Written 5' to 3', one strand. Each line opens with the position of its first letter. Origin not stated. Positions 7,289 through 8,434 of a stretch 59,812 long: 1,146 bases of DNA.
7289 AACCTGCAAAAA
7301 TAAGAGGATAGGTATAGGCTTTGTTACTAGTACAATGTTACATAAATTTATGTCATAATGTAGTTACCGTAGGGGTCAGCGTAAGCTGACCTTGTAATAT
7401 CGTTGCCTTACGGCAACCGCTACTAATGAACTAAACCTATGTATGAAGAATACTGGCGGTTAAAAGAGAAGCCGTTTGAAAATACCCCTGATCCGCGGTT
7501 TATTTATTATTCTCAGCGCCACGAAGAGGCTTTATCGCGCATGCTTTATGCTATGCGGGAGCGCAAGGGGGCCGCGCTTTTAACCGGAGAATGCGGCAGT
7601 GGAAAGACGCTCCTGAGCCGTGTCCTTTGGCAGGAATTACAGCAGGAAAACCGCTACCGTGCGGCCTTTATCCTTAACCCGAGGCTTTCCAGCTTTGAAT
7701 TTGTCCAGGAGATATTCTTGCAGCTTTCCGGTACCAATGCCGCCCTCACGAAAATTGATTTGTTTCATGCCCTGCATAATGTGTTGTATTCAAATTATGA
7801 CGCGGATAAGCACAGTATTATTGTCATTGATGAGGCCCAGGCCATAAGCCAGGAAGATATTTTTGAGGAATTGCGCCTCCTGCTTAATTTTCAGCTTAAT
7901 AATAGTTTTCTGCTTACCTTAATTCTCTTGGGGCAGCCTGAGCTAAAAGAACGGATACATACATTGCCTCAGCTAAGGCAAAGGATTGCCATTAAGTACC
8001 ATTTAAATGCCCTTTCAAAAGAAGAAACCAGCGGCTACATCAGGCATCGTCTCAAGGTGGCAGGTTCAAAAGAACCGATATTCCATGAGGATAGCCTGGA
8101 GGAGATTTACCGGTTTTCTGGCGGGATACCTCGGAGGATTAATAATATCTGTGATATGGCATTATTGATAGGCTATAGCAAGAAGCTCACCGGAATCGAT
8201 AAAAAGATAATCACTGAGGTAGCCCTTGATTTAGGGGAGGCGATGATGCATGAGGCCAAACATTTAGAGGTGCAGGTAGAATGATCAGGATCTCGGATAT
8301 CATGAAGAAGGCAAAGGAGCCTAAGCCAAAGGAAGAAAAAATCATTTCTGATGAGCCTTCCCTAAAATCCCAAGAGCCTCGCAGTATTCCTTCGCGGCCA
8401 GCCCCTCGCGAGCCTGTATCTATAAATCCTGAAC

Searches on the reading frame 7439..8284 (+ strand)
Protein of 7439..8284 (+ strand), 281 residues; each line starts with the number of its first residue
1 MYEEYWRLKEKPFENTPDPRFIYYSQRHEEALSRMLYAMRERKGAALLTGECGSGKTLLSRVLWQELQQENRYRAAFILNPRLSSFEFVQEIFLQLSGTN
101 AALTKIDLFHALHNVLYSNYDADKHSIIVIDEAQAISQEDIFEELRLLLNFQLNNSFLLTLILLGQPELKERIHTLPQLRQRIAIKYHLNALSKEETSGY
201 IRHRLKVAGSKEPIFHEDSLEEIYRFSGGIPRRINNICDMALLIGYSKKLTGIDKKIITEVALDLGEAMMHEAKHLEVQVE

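Call 3: search_protein_families(library=pfam, proteins=[window:7439-8284:+], max_evalue=0.01)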
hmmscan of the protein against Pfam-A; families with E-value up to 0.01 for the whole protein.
window:7439-8284:+ (281 aa): 20 families
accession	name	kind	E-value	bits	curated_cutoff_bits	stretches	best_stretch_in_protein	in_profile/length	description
PF13401.12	AAA_22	-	9.4e-22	78.2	27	1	41-172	3-129/130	AAA domain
PF01637.24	ATPase_2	-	3.4e-06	27.5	33.2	1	31-236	7-224/225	ATPase domain predominantly from Archaea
PF04851.21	ResIII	-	5e-06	27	22.5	1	29-98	9-78/164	Type III restriction enzyme, res subunit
PF13191.12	AAA_16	-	5.1e-06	27.5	32.6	1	26-141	6-149/167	AAA ATPase domain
PF09848.15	SLFN-g3_helicase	-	4.5e-05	23.3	24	1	46-139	4-95/354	Schlafen group 3, DNA/RNA helicase domain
PF07728.20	AAA_5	-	7.7e-05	23.2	22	1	47-150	3-91/139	AAA domain (dynein-related subfamily)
PF05621.17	TniB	-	0.00036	20.5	22.4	1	18-184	7-180/189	Bacterial TniB protein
PF00004.35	AAA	-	0.00042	21.2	21.2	1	47-140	2-73/131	ATPase family associated with various cellular activities (AAA)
PF13245.12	AAA_19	-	0.00048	20.8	25.1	1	43-143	11-109/134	AAA domain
PF25201.1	nSTAND6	-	0.00048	20.6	27.7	1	42-149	17-128/148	Novel STAND NTPase 6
PF13173.12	AAA_14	-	0.00092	19.7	27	1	45-160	4-96/129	AAA domain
PF24883.2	NPHP3_N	-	0.0012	19.5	24.8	1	44-96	23-79/164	Nephrocystin 3, N-terminal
PF02367.23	TsaE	-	0.0029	18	26.6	1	28-71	6-49/128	Threonylcarbamoyl adenosine biosynthesis protein TsaE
PF00270.35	DEAD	-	0.0042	17.3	26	0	46-149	17-142/167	DEAD/DEAH box helicase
PF20720.3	nSTAND3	-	0.0054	16.9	27.2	1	38-71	12-45/155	Novel STAND NTPase 3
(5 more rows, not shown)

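Call 4: search_protein_families(library=ncbifam, proteins=[window:7439-8284:+], max_evalue=0.01)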
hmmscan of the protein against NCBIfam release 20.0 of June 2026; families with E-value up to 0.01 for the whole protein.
window:7439-8284:+ (281 aa): 7 families
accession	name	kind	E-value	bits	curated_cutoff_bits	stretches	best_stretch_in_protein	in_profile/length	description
TIGR03015.1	pepcterm_ATPase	hypoth_equivalog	2.7e-73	246.7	324.5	1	1-265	1-266/269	XrtA/PEP-CTERM system-associated ATPase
TIGR03420.1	DnaA_homol_Hda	equivalog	0.00042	19.9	194.8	0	16-72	9-67/226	DnaA regulatory inactivator Hda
NF000868.0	PRK00080.1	equivalog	0.0025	16.8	282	0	33-79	38-87/330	Holliday junction branch migration DNA helicase RuvB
TIGR02928.1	TIGR02928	subfamily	0.0055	15.6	181.3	1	45-140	42-148/366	orc1/cdc6 family replication initiation protein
TIGR02397.1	dnaX_nterm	equivalog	0.0059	15.9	250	0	44-244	37-225/355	DNA polymerase III subunit gamma/tau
NF003420.0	PRK04841.1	equivalog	0.008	14.2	537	1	106-207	103-201/903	HTH-type transcriptional regulator MalT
NF001624.0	PRK00411.1-2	subfamily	0.0091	14.9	354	0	43-144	52-155/374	ORC1-type DNA replication protein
